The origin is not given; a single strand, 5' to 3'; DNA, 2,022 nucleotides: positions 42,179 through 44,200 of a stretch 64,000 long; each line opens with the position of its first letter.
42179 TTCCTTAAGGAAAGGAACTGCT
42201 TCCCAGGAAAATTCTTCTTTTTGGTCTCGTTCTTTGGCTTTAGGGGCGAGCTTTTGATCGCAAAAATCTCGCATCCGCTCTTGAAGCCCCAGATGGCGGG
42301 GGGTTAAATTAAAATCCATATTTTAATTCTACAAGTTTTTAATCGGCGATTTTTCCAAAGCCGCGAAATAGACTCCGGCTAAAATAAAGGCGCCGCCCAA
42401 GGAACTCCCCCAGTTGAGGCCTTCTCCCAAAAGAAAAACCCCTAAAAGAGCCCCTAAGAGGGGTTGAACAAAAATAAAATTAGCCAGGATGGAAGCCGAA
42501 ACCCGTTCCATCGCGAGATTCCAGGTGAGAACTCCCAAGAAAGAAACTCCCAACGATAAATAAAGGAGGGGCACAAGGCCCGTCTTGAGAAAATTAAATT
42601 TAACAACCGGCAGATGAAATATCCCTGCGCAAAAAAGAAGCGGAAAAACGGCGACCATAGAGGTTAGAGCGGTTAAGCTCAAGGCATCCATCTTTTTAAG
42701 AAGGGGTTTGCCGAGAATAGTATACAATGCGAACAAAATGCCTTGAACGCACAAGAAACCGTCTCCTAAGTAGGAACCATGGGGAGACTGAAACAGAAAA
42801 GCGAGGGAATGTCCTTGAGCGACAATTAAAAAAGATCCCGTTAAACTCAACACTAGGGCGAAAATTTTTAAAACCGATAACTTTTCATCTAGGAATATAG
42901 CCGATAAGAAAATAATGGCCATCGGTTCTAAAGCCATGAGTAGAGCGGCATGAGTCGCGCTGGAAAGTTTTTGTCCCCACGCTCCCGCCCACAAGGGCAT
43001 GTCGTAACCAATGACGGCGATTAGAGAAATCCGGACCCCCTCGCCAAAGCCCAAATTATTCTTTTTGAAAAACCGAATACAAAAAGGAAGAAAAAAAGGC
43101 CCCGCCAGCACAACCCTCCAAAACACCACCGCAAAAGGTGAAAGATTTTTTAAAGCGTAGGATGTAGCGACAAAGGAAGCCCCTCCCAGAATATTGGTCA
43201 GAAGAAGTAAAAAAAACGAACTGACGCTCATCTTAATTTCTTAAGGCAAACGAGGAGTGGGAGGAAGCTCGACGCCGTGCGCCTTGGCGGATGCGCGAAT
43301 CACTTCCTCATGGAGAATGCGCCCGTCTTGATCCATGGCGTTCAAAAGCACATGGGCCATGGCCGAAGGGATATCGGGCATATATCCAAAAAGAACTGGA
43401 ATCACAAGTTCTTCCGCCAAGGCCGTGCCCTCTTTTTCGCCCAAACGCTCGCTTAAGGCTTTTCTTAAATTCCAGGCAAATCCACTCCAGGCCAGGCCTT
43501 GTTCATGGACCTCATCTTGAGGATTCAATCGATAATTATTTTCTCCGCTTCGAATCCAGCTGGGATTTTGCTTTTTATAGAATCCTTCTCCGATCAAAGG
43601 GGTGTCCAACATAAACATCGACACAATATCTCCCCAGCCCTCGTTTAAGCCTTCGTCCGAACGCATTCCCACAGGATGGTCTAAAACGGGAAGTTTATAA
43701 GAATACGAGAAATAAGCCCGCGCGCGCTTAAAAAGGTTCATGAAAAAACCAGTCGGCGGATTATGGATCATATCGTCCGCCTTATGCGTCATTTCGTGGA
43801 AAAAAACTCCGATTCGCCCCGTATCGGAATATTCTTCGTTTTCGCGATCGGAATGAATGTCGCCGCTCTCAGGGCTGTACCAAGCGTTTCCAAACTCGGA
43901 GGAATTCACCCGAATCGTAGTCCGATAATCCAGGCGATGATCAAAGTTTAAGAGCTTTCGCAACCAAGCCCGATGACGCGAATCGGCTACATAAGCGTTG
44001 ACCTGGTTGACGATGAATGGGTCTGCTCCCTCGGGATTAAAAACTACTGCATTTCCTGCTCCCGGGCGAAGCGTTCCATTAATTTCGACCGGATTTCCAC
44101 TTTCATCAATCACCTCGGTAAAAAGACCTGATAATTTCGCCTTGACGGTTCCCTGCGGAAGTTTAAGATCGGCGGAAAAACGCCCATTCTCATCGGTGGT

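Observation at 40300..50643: Tandem array of divergent secreted M4 thermolysin-like proteases in one long transcriptional unit that ends with an ECF sigma/anti-sigma pair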

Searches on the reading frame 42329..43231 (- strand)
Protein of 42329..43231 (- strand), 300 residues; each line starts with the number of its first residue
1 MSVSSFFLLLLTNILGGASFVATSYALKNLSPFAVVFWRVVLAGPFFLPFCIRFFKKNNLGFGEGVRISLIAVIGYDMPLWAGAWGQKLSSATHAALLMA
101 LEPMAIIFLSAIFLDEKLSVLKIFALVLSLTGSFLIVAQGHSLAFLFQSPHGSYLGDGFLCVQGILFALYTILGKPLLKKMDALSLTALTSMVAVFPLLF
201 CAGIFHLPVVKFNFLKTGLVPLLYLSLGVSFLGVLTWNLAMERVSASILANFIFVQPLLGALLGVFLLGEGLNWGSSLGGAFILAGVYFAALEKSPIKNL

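Call 4: search_protein_families(library=pfam, proteins=[window:42329-43231:-], max_evalue=1)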
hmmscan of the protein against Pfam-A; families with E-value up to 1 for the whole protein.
window:42329-43231:- (300 aa): 2 families
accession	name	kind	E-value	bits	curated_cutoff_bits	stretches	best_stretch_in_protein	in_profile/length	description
PF00892.27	EamA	-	8.8e-35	120.4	28.2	2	6-137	4-134/135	EamA-like transporter family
PF06027.18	SLC35F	-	0.28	11.1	21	1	91-286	98-293/299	Solute carrier family 35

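Call 5: search_protein_families(library=ncbifam, proteins=[window:42329-43231:-], max_evalue=1)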
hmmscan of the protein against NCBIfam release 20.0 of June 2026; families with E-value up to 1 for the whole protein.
window:42329-43231:- (300 aa): 6 families
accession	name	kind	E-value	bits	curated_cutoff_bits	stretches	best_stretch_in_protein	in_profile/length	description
TIGR00950.1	2A78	equivalog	7e-21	74.8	230.2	1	18-287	4-263/264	carboxylate/amino acid/amine transporter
NF050091.1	ArAmAcExpYddG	equivalog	2.2e-06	27.4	300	1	87-292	86-284/285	aromatic amino acid exporter YddG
NF008676.0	PRK11689.1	equivalog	6.4e-05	22.2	194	1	91-286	92-283/297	aromatic amino acid DMT transporter YddG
TIGR03340.1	phn_DUF6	hypoth_equivalog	0.0024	17.6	288.15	1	99-288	96-279/281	phosphonate utilization associated putative membrane protein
NF008432.0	PRK11272.1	equivalog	0.065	12.4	270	1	9-294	15-289/294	drug/metabolite exporter YedA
TIGR00817.1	tpt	subfamily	0.091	12.3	317.9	1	101-135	256-290/302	Tpt phosphate/phosphoenolpyruvate translocator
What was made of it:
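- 42329..43231 (-): EamA/DMT-family transporter (300 aa). calls 4, 5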

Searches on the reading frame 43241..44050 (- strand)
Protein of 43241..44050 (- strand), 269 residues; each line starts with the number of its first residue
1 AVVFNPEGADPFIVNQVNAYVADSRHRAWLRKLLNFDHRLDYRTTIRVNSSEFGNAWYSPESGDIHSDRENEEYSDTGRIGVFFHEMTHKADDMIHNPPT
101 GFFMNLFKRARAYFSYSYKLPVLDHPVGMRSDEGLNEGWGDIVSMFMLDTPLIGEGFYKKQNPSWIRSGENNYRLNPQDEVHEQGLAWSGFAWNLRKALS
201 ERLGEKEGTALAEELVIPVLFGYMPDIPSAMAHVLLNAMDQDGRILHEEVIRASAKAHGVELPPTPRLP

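Call 57: search_solved_structures(query=A5, max_evalue=10, show_alignments=3)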
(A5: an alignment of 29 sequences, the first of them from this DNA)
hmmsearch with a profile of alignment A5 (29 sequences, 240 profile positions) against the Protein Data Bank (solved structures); distinct sequences matched with E-value up to 10: 29.
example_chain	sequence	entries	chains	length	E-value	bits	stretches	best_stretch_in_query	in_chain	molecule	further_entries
7qp3_A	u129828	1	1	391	1.4e-07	34.6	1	60-178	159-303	Extracellular metalloproteinase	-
7z6t_AAA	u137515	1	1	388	2e-07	34.1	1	73-177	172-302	Extracellular metalloproteinase mep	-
7qfy_A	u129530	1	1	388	4.7e-07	32.9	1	68-177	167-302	Extracellular metalloproteinase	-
1bqb_A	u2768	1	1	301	7.9e-07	32.2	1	10-183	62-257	PROTEIN (AUREOLYSIN)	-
7skl_A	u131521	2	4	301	9.8e-07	31.8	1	10-188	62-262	Zinc metalloproteinase aureolysin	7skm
4b52_A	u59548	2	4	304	3.4e-05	26.8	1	11-147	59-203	BACILLOLYSIN | Gentlyase metalloprotease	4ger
4k90_A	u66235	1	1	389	4.3e-05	26.5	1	65-176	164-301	Extracellular metalloproteinase mep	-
3nqx_A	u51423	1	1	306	6.7e-05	25.8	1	36-154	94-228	Secreted metalloprotease Mcp02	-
1npc_A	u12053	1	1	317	0.00017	24.5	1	12-145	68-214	NEUTRAL PROTEASE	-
1kei_A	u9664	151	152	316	0.0011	21.9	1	15-145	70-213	Thermolysin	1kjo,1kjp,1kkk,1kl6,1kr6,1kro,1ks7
1fj3_A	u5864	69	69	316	0.0012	21.8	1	15-145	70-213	THERMOLYSIN | PROTEIN (THERMOLYSIN)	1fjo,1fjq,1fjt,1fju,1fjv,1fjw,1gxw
4m65_A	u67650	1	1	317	0.0012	21.8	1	15-145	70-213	Thermolysin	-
5fxn_A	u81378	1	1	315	0.0012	21.8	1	15-145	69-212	THERMOLYSIN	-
1ezm_A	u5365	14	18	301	0.0023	20.8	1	38-154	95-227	PSEUDOMONAS ELASTASE | Elastase | Keratinase KP2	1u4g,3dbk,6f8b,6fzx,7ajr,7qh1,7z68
4k89_A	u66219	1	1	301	0.0023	20.8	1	38-154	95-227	Organic solvent tolerant elastase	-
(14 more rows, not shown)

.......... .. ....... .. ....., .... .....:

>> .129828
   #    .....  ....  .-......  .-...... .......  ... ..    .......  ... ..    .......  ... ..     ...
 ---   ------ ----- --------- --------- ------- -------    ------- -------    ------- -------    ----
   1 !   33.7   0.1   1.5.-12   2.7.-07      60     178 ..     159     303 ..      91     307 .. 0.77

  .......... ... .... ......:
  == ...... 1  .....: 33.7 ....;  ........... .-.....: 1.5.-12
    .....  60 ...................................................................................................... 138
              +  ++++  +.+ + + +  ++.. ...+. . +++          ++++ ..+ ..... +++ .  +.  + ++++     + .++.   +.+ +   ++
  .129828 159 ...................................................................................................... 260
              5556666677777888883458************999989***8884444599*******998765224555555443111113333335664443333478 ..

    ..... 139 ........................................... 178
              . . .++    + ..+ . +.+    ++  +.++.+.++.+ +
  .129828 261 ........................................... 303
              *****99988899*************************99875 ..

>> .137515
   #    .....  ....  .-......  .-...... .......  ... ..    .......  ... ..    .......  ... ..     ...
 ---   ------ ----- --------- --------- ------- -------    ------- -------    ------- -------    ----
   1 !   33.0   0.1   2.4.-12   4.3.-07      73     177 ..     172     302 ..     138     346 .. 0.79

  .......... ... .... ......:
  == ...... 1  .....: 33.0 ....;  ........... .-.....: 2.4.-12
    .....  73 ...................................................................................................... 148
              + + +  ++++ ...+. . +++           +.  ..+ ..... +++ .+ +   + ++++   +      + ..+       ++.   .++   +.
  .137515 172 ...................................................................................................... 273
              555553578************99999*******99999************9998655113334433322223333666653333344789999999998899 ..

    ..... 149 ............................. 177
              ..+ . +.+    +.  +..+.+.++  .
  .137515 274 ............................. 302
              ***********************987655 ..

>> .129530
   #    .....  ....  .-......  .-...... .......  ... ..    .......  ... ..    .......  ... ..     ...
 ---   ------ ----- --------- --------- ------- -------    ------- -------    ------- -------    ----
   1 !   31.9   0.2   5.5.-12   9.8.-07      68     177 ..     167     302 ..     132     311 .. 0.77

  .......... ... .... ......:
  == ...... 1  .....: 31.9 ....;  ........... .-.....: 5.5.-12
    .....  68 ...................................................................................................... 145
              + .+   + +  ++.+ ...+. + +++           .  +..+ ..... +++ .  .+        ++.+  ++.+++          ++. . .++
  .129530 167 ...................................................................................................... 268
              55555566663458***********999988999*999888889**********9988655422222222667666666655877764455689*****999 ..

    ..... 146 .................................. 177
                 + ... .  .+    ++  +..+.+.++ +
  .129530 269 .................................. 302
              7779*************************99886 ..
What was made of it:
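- On MEROPS M36 / Pfam Peptidase_M36 (PF02128): The family profile against PDB sequences gives 7qp3 1.4e-7, 7z6t 2e-7 and 4k90 4.3e-5, with the motifs aligned (call 57).
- Closest known: Fungalysin family. Same: It is the best profile hit among solved structures (E 1.4e-7, call 57).
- The alignments printed (the three fungalysin hits) pair the HExxH, EGWGD and VH..G blocks (call 57).
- Tried and rejected: It needed the 29-member catalytic profile (call 57).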

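Call 75: search_protein_families(library=pfam, proteins=[window:43241-44050:-], max_evalue=10)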
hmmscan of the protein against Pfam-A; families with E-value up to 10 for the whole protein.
window:43241-44050:- (269 aa): 1 family
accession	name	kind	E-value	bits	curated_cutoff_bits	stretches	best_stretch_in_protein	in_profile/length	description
PF02128.21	Peptidase_M36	-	0.16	11.6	23.3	1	133-207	211-301/368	Fungalysin metallopeptidase (M36)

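Call 76: search_protein_families(library=pfam, alignment_id=A5, max_evalue=0.01)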
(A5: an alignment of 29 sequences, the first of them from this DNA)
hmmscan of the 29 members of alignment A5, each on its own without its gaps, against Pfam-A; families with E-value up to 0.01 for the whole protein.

A. member 1, seq(268 aa): 0 families

B. families by the number of members that match (of 29 scanned): 3 families
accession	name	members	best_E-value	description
PF02128.21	Peptidase_M36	17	1.1e-07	Fungalysin metallopeptidase (M36)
PF01447.24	Peptidase_M4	3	0.00061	Thermolysin metallopeptidase, catalytic domain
PF12105.13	SpoU_methylas_C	1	0.0074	SpoU, rRNA methylase, C-terminal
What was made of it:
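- On MEROPS M4 / Pfam Peptidase_M4 (PF01447) + Peptidase_M4_C (PF02868): Only 3 of 29 wider-family members touch PF01447 (call 76).
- Closest known: Fungalysin family. Same: 17 of 29 family members hit PF02128 (call 76).
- Of 29 members, 17 hit Pfam M36 and 3 hit M4 (call 76).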
